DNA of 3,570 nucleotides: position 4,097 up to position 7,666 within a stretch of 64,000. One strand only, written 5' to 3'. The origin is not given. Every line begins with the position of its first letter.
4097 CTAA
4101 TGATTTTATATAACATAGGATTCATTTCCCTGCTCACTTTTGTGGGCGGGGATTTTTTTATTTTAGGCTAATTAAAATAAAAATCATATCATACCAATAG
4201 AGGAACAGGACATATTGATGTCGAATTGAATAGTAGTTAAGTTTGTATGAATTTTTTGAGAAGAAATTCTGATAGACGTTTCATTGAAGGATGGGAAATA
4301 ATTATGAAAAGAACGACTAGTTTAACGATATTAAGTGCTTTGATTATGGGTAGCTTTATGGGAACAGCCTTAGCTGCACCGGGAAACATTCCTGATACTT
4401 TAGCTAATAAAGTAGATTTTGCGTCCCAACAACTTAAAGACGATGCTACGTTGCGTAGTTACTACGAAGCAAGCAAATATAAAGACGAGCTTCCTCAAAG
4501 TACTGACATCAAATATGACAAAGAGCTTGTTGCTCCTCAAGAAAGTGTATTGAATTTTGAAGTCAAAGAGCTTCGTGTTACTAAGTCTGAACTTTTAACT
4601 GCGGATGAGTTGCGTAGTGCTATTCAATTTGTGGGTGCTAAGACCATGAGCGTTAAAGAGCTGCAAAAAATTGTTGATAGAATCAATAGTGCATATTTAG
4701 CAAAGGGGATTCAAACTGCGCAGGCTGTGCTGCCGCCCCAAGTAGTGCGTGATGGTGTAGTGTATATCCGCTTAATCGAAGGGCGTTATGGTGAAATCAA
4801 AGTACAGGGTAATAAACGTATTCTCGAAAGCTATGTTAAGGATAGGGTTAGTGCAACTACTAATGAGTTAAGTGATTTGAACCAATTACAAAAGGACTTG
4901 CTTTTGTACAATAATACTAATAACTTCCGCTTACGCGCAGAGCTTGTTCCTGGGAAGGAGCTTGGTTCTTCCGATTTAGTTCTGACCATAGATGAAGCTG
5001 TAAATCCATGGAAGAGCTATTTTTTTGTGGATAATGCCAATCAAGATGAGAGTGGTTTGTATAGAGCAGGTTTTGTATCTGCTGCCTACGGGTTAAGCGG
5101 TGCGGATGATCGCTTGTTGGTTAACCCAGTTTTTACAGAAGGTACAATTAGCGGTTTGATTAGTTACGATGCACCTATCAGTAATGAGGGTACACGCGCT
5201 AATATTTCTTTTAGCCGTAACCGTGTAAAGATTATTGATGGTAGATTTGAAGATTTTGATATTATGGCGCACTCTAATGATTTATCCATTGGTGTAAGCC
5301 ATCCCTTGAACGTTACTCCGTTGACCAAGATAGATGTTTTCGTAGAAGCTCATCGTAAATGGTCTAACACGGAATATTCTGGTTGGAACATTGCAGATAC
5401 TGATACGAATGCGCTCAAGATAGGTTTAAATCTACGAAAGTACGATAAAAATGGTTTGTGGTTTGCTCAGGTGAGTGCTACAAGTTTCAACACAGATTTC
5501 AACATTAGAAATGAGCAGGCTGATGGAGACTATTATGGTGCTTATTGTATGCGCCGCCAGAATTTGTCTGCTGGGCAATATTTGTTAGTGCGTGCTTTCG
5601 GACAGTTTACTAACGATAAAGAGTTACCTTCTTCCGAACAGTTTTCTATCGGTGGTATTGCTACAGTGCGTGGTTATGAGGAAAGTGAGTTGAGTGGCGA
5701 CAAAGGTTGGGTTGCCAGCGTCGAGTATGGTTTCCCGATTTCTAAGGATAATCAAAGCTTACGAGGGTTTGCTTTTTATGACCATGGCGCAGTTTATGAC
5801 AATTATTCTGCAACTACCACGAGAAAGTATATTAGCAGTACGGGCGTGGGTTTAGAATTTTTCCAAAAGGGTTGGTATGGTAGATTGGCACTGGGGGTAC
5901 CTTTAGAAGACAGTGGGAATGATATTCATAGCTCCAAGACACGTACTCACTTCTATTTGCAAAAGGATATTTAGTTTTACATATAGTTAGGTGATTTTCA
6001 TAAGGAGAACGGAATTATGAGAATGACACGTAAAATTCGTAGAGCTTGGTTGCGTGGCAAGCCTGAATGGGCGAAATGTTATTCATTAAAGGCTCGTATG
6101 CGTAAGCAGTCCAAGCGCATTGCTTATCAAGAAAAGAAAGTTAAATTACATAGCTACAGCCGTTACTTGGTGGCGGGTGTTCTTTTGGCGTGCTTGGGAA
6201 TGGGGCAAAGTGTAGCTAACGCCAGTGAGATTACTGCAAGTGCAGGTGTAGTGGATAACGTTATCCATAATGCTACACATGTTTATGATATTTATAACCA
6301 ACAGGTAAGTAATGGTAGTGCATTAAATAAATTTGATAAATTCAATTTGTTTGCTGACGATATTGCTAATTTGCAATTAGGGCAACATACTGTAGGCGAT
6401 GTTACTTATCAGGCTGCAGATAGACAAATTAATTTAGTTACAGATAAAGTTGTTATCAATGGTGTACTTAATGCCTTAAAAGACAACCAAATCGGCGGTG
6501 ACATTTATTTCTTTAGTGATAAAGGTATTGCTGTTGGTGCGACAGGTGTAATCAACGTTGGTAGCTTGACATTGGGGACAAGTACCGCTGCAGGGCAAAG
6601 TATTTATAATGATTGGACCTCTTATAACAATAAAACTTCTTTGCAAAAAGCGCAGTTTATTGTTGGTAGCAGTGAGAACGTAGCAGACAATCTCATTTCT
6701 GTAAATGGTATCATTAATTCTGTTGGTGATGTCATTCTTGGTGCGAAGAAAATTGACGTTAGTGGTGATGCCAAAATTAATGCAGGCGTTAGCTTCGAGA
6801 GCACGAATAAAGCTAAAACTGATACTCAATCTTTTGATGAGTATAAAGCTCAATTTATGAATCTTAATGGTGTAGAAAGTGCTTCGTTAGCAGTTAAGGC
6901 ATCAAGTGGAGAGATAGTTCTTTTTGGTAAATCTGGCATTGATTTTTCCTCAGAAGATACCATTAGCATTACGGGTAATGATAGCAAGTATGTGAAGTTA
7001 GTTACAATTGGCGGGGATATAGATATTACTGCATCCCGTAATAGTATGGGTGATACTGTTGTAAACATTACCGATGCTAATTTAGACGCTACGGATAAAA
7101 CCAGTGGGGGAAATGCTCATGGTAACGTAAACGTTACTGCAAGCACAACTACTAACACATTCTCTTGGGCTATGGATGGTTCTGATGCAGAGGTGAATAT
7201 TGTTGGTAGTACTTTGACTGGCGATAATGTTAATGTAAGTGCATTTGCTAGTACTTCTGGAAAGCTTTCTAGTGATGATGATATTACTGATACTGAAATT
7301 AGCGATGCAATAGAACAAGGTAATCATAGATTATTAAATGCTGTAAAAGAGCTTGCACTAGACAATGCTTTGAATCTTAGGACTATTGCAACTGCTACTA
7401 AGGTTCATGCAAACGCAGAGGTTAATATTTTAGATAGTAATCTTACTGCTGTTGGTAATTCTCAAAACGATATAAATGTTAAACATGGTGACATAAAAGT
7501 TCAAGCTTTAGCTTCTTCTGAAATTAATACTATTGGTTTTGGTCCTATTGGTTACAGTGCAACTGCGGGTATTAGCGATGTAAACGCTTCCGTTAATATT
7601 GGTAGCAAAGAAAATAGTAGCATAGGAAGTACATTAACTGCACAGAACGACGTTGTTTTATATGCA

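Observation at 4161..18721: Self-contained type Vb (two-partner secretion) island with a 4,217-aa exoprotein inside a housekeeping backbone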

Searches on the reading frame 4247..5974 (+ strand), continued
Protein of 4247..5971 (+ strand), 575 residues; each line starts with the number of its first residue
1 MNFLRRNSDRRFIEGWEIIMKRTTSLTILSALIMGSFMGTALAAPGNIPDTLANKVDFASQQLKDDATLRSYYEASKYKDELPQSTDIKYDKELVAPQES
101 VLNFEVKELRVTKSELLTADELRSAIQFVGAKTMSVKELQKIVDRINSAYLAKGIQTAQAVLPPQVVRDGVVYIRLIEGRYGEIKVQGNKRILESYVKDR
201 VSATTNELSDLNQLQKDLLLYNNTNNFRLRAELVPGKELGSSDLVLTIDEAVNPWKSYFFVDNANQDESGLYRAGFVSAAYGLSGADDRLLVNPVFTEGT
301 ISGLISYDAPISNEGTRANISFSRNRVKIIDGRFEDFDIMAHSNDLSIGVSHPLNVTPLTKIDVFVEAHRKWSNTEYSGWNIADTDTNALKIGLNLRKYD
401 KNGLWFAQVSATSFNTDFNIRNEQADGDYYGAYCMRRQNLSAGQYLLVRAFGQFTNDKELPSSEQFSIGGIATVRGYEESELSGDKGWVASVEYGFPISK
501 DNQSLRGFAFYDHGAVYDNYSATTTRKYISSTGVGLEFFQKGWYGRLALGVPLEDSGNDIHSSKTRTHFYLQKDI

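Call 84: find_encoding_contigs(protein=P0235, flank=10000, max_places=3)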
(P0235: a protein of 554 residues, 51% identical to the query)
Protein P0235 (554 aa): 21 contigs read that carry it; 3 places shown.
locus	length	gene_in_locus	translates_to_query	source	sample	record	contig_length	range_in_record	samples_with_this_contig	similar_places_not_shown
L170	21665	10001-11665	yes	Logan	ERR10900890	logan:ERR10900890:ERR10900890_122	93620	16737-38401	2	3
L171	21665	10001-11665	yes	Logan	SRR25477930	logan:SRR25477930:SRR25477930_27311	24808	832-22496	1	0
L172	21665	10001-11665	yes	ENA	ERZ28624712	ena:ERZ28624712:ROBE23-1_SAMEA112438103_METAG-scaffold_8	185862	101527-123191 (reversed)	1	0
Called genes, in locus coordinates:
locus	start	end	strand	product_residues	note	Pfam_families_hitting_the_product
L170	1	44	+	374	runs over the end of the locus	PF00990:GGDEF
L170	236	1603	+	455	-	PF08332:CaMKII_AD, PF11533:AtzH-like, PF13474:SnoaL_3, PF13577:SnoaL_4, PF14534:DUF4440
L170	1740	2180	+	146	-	PF02082:Rrf2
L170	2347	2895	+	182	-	PF02830:V4R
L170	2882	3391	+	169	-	-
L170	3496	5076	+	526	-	PF08447:PAS_3, PF00990:GGDEF, PF00563:EAL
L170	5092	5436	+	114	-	PF00563:EAL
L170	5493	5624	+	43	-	-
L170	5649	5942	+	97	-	PF00583:Acetyltransf_1, PF13508:Acetyltransf_7, PF13673:Acetyltransf_10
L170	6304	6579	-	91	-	PF15738:YafQ_toxin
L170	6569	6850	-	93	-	PF04221:RelB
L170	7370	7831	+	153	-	PF01451:LMWPc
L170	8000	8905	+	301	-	PF02811:PHP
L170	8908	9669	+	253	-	PF01510:Amidase_2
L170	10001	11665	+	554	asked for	PF08479:POTRA_2, PF03865:ShlB, PF01103:Omp85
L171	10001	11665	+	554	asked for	PF08479:POTRA_2, PF03865:ShlB, PF01103:Omp85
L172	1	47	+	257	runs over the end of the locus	PF02567:PhzC-PhzF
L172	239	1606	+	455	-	PF08332:CaMKII_AD, PF11533:AtzH-like, PF13474:SnoaL_3, PF13577:SnoaL_4, PF14534:DUF4440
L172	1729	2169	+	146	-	PF02082:Rrf2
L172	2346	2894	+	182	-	PF02830:V4R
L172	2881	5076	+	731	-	PF00990:GGDEF, PF08447:PAS_3, PF00990:GGDEF, PF00563:EAL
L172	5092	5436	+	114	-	PF00563:EAL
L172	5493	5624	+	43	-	-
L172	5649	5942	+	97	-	PF00583:Acetyltransf_1, PF13508:Acetyltransf_7, PF13673:Acetyltransf_10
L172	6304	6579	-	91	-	PF15738:YafQ_toxin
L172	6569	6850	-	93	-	PF04221:RelB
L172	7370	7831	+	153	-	PF01451:LMWPc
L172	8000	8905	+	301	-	PF02811:PHP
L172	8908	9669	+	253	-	PF01510:Amidase_2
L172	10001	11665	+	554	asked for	PF08479:POTRA_2, PF03865:ShlB, PF01103:Omp85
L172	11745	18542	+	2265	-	PF13018:ESPR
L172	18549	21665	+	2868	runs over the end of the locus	-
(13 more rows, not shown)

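Call 89: search_protein_families(library=padloc, proteins=[window:4304-5971:+], max_evalue=0.01)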
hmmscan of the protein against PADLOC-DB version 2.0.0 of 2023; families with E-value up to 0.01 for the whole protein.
window:4304-5971:+ (556 aa): 0 families

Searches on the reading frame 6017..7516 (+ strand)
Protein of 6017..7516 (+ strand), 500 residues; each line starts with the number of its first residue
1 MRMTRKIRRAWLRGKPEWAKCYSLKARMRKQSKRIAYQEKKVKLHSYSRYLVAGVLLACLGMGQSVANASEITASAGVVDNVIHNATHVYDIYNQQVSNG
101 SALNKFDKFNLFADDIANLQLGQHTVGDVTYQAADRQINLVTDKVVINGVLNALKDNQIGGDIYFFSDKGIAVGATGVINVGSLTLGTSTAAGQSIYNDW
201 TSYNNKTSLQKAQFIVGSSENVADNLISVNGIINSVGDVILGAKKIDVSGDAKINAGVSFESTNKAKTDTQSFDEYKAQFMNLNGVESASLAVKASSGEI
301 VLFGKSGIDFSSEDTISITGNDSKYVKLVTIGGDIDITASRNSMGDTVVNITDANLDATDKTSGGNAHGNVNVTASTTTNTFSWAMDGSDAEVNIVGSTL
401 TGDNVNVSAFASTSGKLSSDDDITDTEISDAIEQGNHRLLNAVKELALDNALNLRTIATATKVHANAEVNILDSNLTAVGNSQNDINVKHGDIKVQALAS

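Call 7: search_protein_families(library=pfam, proteins=[window:6017-7216:+], max_evalue=10)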
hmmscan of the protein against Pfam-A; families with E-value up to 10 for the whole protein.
window:6017-7216:+ (400 aa): 1 family
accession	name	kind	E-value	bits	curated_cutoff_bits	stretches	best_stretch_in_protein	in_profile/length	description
PF07949.17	YbbR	-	3.1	8.6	22.3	1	100-147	34-79/81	YbbR-like protein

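Call 8: search_protein_families(library=ncbifam, proteins=[window:6017-7216:+], max_evalue=1)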
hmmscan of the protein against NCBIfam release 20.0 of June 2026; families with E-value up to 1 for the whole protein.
window:6017-7216:+ (400 aa): 2 families
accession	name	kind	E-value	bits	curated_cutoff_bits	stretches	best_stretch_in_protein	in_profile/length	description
NF012204.1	adhes_FxxPxG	domain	6.9e-35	120.2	60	1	90-251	1-152/153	leukotoxin LktA family filamentous adhesin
TIGR01901.1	adhes_NPXG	domain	0.0098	15.8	29.1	1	104-190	2-77/79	filamentous hemagglutinin N-terminal domain-containing protein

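Call 18: search_solved_structures(query=window:6017-7516:+, max_evalue=10, show_alignments=2)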
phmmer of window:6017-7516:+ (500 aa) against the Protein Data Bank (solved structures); distinct sequences matched with E-value up to 10: 1.
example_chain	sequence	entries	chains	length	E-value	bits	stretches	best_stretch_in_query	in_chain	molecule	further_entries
8qnj_A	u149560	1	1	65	0.46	12.6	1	427-467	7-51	Lenovo Protein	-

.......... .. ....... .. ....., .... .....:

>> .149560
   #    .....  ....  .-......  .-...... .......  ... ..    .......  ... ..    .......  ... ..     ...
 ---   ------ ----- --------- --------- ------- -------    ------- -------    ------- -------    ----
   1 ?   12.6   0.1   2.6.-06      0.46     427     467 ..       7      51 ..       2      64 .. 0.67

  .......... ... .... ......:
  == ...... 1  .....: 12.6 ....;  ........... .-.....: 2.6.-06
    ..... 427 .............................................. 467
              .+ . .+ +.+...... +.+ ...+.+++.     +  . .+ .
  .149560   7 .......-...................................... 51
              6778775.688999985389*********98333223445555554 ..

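Call 20: find_homologous_proteins(query=window:6017-7366:+, max_evalue=0.00001)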
Query window:6017-7366:+ (450 aa): 16 proteins with E <= 0.00001 among 8000 candidates.
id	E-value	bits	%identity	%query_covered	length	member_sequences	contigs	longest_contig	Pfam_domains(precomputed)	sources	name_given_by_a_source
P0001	7.4e-119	415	50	95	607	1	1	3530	-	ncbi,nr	ncbi:MAG: leukotoxin LktA family filamentous adhesin, partial [Phascolarctobacterium sp.]|nr:leukoto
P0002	5.4e-111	390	54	83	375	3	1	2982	-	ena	-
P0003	3.6e-69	252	54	50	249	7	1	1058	PF05860.20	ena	-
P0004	6.2e-38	149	38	63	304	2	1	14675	PF13018.12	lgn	-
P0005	2.3e-36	144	38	74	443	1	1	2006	PF13018.12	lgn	-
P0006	3.3e-36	143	33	95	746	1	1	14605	PF13018.12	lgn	-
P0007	3.7e-36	143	37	69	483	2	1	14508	PF13018.12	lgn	-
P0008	5.9e-36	142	33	80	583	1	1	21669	PF13018.12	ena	-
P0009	1.2e-34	138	35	74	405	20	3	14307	PF13018.12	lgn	-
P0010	3.8e-34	137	35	76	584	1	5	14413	PF13018.12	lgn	-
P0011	4.5e-34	136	32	95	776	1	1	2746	PF13018.12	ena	-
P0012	1.2e-33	135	43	45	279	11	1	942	PF13018.12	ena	-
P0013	3.2e-33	133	40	60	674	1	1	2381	PF13018.12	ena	-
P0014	6.8e-33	132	37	74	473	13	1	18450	-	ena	-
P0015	4.7e-32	130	36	74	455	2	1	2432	-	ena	-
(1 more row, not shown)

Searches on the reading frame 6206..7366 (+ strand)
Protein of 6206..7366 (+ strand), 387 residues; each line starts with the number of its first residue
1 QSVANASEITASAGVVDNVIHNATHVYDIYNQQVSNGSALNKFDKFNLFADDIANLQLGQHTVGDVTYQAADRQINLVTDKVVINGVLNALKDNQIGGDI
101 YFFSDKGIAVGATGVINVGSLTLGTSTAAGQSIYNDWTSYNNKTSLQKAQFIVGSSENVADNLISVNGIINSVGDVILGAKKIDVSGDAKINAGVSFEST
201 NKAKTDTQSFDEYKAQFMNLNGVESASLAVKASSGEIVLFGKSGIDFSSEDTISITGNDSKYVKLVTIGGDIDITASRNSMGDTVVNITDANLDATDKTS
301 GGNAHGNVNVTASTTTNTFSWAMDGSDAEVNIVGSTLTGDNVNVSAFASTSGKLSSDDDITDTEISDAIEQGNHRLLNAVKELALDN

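Call 45: predict_structure(alignment_id=A2)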
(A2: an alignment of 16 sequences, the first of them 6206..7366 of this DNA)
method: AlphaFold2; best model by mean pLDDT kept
length: 387 residues; sequences in the alignment: 16
mean_pLDDT: 85.2   pTM: 0.83
mean pLDDT of the five models: 85.2, 82.0, 81.7, 75.4, 66.6
residues with pLDDT >= 90: 211; 70-90: 120; 50-70: 42; < 50: 14
segments of 3 or more residues with pLDDT < 50: 1-7
pLDDT, mean of each block of 10 residues (from residue 1): 48 75 81 89 93 92 87 94 95 89 97 95 97 95 96 85 94 97 95 90 81 84 76 95 95 91 91 91 90 80 74 75 71 93 87 54 63 77 61
secondary structure, 60 per line:
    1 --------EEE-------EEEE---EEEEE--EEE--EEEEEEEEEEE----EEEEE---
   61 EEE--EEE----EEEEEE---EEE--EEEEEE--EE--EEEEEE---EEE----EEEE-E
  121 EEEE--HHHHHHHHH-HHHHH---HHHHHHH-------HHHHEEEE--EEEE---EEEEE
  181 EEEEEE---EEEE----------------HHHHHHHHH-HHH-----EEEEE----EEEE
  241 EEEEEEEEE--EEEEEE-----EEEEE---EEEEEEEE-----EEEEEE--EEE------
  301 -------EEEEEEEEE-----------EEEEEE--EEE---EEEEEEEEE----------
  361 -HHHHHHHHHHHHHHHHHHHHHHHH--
elements in order: E9-11 E19-22 E26-30 E33-35 E38-48 E53-57 E61-63 E66-68 E73-78 E82-84 E87-92 E99-104 E108-110 E115-118 E120-124 H127-135 H137-141 H145-151 H159-162 E163-166 E169-172 E176-186 E190-193 H210-218 E228-232 E237-249 E252-257 E263-267 E271-278 E284-289 E292-294 E308-316 E328-333 E336-338 E342-350 H362-385

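Call 48: fold_search(model_id=the predicted structure, library=pdb)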
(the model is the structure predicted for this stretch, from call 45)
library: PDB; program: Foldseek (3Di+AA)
matches with E <= 10: 101; with E <= 0.001: 1
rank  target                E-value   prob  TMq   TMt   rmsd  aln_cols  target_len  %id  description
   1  1rwr                  2.2e-04  1.00  0.30  0.38  16.2       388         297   14  Crystal structure of filamentous hemagglutinin secretion domain (released 2004-04-13)
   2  4w8r                  2.2e-03  1.00  0.38  0.59   7.5       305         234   14  Crystal structure of hemolysin A Y134F from P. mirabilis at 1.5 Angstroms resolution (released 2015-10-07)
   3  8cpk_A                3.3e-03  0.98  0.32  0.33  15.0       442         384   12  Crystal structure of EtpA secretion domain from Enterotoxigenic Escherichia coli (released 2024-01-10)
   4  4i84_B                4.1e-03  1.00  0.39  0.52  10.5       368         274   15  The crystal structure of the Haemophilus influenzae HxuA secretion domain involved in the two-partner secretion pathwa (released 2013-11-13)
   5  4i84_A                5.2e-03  1.00  0.38  0.48  12.5       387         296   15  The crystal structure of the Haemophilus influenzae HxuA secretion domain involved in the two-partner secretion pathwa (released 2013-11-13)
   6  4w8s                  5.5e-03  1.00  0.38  0.60   7.4       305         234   15  Crystal structure of truncated hemolysin A Q125S/Y134S from P. mirabilis at 1.5 Angstroms resolution (released 2015-10-07)
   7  5kf3                  7.3e-03  1.00  0.35  0.54   7.9       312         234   14  Truncated hemolysin A from P. mirabilis Y134A at 2.2 Angstroms resolution (released 2017-03-22)
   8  5kdk                  8.4e-03  1.00  0.31  0.50  12.9       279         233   16  Truncated hemolysin A from P. mirabilis at 2.0 Angstroms resolution crystallized in a high salt condition (released 2017-06-14)
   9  3fy3                  9.3e-03  1.00  0.37  0.57   7.5       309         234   14  Crystal structure of truncated hemolysin A from P. mirabilis (released 2009-06-02)
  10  6pzl                  1.1e-02  1.00  0.36  0.57   6.7       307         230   14  P. mirabilis hemolysin A mutant - Q125A (released 2020-08-05)
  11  6pyk                  1.4e-02  1.00  0.37  0.57   7.1       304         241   16  P. mirabilis hemolysin A mutant - F80L (released 2020-08-05)
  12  4w8t                  1.4e-02  1.00  0.38  0.59   6.8       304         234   15  Crystal structure of truncated hemolysin A Q125S from P. mirabilis at 1.5 Angstroms resolution (released 2015-10-07)
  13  5keh                  1.5e-02  1.00  0.36  0.55   7.5       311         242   14  Truncated hemolysin A from P. mirabilis at 2.0 Angstroms resolution crystallized in a high salt condition (released 2017-03-22)
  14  2odl                  2.6e-02  0.82  0.30  0.31  14.5       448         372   12  Crystal structure of the HMW1 secretion domain from Haemophilus influenzae (released 2007-08-21)
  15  5sz8_B                2.8e-02  1.00  0.30  0.54   6.2       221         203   17  Truncated hemolysin A Q125A/Y134A from P. mirabilis at 1.8 Angstroms resolution crystallized in a high salt condition (released 2017-03-22)
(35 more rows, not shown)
